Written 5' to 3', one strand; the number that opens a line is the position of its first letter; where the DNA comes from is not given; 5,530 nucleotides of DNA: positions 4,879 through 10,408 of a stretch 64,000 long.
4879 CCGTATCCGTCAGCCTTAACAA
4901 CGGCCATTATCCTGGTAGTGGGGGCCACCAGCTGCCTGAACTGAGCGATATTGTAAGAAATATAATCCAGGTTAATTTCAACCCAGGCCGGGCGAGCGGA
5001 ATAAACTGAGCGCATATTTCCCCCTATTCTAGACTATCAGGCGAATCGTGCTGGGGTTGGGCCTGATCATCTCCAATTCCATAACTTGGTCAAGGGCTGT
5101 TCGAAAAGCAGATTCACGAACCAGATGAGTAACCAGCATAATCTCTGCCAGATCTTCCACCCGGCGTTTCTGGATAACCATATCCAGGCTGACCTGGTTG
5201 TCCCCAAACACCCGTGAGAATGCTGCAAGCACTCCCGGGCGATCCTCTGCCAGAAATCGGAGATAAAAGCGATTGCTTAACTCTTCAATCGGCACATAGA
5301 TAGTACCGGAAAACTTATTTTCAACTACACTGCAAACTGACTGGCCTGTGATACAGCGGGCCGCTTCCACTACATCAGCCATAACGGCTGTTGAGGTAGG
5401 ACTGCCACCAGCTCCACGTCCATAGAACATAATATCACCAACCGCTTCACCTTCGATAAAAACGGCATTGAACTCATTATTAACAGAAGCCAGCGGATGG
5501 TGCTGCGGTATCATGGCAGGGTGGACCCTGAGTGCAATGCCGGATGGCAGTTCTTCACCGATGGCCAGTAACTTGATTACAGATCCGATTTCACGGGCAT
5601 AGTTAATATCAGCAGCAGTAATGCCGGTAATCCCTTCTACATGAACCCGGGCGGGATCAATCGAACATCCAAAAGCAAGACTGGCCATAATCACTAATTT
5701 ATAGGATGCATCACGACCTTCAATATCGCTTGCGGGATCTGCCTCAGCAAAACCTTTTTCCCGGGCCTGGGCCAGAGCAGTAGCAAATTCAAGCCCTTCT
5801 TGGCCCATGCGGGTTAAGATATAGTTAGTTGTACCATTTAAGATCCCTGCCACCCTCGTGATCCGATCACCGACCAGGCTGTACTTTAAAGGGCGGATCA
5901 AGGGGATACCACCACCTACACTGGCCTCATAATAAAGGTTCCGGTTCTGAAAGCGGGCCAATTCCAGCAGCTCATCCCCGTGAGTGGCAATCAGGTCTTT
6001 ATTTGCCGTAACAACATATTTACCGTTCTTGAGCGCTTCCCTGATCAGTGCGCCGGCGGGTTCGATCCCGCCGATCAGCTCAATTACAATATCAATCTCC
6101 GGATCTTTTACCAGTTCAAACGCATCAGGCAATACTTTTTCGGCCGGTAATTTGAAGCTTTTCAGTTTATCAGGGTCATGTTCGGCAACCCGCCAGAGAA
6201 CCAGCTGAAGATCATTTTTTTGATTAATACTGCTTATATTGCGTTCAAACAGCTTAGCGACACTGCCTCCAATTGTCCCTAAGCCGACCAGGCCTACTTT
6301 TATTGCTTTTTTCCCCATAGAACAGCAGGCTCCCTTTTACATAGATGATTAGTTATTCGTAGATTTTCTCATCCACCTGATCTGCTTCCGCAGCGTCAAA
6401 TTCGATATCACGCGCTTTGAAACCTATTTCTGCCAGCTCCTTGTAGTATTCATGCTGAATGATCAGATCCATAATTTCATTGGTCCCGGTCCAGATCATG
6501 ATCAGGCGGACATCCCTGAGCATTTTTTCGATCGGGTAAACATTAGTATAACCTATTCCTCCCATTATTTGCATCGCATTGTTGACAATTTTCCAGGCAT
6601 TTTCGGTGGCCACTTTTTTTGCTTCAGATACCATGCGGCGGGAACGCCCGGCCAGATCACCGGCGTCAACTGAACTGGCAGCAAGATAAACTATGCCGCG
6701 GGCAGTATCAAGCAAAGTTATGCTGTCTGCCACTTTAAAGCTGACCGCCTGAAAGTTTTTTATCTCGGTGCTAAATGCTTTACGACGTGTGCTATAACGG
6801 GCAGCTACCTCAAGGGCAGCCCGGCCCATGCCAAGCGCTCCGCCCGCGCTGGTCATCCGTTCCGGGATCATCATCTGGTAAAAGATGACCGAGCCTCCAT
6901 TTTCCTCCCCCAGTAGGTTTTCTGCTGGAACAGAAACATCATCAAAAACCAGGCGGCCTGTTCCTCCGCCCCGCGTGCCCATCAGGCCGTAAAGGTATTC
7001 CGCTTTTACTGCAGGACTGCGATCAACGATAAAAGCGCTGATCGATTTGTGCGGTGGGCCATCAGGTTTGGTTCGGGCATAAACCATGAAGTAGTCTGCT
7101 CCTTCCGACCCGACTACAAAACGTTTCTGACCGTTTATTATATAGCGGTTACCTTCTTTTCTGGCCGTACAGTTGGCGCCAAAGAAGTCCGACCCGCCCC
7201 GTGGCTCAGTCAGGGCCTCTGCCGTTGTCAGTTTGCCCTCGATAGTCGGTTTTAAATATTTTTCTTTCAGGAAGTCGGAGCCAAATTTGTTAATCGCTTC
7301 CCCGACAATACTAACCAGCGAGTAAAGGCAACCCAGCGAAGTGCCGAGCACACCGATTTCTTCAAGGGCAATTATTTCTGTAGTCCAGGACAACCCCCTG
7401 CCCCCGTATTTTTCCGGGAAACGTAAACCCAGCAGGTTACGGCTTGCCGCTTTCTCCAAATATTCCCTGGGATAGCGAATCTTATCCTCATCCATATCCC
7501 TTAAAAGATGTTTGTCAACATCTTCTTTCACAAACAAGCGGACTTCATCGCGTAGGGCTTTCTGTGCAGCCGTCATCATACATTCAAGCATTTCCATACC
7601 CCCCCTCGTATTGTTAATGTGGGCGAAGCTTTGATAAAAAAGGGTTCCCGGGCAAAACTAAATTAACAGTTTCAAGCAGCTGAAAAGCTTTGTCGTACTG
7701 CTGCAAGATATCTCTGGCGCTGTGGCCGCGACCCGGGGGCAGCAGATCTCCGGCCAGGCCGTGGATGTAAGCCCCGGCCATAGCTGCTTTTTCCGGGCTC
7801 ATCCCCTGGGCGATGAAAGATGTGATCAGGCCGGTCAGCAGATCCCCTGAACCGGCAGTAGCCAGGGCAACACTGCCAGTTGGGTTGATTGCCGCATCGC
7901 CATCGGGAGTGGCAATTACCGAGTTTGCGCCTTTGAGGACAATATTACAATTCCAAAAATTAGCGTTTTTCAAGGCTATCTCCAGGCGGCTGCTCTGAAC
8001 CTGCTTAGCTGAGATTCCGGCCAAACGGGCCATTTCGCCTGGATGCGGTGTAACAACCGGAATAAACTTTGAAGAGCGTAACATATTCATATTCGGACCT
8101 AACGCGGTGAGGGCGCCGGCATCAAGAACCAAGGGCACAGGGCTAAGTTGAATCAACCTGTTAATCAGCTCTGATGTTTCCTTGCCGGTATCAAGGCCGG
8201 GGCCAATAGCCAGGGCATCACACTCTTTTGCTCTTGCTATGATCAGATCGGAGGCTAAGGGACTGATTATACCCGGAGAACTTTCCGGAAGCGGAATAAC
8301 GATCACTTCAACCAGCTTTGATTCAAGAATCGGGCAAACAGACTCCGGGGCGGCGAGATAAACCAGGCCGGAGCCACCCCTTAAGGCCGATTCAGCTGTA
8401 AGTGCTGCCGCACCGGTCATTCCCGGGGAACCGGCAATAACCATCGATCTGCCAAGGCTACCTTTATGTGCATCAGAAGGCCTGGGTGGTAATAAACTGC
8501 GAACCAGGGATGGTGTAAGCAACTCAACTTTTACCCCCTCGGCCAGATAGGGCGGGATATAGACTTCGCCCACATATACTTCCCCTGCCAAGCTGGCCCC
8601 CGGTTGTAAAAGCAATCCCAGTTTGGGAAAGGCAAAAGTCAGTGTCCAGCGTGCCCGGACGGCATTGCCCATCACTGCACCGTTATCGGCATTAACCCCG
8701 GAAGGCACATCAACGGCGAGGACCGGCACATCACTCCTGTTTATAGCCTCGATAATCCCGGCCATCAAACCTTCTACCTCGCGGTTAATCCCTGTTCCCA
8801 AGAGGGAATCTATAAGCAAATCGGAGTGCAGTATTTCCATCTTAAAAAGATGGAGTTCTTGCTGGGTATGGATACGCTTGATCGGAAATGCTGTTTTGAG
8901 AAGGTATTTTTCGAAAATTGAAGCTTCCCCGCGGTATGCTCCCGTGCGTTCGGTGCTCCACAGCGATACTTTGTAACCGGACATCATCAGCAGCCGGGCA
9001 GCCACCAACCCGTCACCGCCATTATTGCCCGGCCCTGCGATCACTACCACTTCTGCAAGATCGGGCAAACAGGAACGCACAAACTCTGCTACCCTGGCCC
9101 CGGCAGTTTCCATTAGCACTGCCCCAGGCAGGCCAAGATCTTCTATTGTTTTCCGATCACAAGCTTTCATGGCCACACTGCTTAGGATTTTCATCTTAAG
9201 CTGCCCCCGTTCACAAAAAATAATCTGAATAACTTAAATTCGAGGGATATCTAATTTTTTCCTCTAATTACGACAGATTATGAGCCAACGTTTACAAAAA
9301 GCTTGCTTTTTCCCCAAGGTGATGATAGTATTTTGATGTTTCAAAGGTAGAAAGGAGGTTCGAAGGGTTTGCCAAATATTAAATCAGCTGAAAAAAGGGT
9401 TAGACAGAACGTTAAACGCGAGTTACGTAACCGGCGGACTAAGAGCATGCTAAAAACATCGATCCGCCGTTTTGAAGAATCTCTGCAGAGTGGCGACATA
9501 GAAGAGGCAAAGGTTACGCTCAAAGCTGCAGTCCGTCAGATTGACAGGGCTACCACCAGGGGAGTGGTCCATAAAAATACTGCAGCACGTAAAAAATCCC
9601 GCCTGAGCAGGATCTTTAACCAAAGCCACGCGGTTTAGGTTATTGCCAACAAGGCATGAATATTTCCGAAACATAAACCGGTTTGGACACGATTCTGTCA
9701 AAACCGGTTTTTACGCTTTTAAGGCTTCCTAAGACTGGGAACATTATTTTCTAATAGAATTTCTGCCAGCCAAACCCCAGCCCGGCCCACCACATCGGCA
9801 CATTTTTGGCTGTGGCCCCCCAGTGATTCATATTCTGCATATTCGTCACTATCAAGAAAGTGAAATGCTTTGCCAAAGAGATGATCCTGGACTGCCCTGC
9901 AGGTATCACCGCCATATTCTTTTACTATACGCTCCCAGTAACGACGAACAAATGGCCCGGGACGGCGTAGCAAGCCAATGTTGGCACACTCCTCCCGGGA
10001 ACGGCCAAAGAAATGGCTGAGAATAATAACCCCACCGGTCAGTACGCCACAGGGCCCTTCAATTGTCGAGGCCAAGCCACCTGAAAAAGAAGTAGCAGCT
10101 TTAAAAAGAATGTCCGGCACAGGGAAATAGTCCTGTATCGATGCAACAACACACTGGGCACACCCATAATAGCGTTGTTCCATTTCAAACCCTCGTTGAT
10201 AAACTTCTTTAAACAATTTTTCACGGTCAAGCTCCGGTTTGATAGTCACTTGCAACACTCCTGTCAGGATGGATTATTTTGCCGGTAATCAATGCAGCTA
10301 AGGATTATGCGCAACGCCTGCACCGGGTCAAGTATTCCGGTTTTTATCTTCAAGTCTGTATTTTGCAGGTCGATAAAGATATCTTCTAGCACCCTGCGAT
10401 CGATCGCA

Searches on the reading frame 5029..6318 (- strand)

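Call 52: search_protein_families(library=pfam, proteins=[window:5029-6318:-], max_evalue=1e-8)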
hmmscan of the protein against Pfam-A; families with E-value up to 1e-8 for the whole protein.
window:5029-6318:- (429 aa): 3 families
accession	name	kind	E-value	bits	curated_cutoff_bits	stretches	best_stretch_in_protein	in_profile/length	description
PF00742.24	Homoserine_dh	-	2.9e-65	219.8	22.9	1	139-317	1-173/173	Homoserine dehydrogenase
PF03447.22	NAD_binding_3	-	7.9e-18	65.7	24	1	12-131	1-116/116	Homoserine dehydrogenase, NAD binding domain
PF01842.31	ACT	-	7.2e-12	45.3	27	1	352-415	2-64/66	ACT domain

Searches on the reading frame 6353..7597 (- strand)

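Call 52: search_protein_families(library=pfam, proteins=[window:6353-7597:-], max_evalue=1e-8)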
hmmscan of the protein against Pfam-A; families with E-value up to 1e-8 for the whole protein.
window:6353-7597:- (414 aa): 4 families
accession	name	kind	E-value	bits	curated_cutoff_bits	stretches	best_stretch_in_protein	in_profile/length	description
PF00441.29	Acyl-CoA_dh_1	-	6.1e-32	111.3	22.4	1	240-382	8-147/150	Acyl-CoA dehydrogenase, C-terminal domain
PF02771.21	Acyl-CoA_dh_N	-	9.2e-26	90.9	22.9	1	9-122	1-113/113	Acyl-CoA dehydrogenase, N-terminal domain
PF02770.24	Acyl-CoA_dh_M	-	2.3e-19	69.8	33.3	1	127-221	2-97/97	Acyl-CoA dehydrogenase, middle domain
PF08028.16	Acyl-CoA_dh_2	-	1.2e-15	58.4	22.7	1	250-373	3-133/134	Acyl-CoA dehydrogenase, C-terminal domain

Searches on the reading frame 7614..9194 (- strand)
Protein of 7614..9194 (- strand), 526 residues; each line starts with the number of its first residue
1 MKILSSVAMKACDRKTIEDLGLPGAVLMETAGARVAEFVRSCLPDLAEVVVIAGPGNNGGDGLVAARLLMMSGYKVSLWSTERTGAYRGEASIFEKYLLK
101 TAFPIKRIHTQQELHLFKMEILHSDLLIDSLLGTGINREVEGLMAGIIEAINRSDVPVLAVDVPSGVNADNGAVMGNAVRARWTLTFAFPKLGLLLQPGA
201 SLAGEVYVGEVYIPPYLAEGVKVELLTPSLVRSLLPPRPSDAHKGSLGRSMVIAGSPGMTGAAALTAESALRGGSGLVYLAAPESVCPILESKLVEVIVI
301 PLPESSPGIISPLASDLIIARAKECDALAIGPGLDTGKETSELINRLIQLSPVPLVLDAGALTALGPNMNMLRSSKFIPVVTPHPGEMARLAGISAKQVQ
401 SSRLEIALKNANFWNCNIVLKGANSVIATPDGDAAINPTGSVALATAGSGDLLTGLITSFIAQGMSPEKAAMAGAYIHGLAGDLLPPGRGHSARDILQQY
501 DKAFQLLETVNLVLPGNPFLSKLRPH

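Call 52: search_protein_families(library=pfam, proteins=[window:7614-9194:-], max_evalue=1e-8)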
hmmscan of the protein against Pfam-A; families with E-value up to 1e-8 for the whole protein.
window:7614-9194:- (526 aa): 2 families
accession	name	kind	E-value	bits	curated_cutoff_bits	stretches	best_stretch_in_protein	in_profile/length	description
PF01256.23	Carb_kinase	-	1.5e-51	175.6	27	1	251-488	2-226/242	NAD(P)H-hydrate dehydratase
PF03853.21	YjeF_N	-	9.5e-46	156.3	24.9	1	25-193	2-169/169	YjeF-related protein N-terminus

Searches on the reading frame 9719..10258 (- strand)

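Call 59: search_protein_families(library=pfam, proteins=[window:9719-10258:-], max_evalue=1e-10)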
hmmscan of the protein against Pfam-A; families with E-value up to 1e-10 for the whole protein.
window:9719-10258:- (179 aa): 1 family
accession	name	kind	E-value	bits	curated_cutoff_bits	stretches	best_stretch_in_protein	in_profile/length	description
PF09719.15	C_GCAxxG_C_C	-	3.4e-16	59.8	27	1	31-167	1-118/118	Putative redox-active protein (C_GCAxxG_C_C)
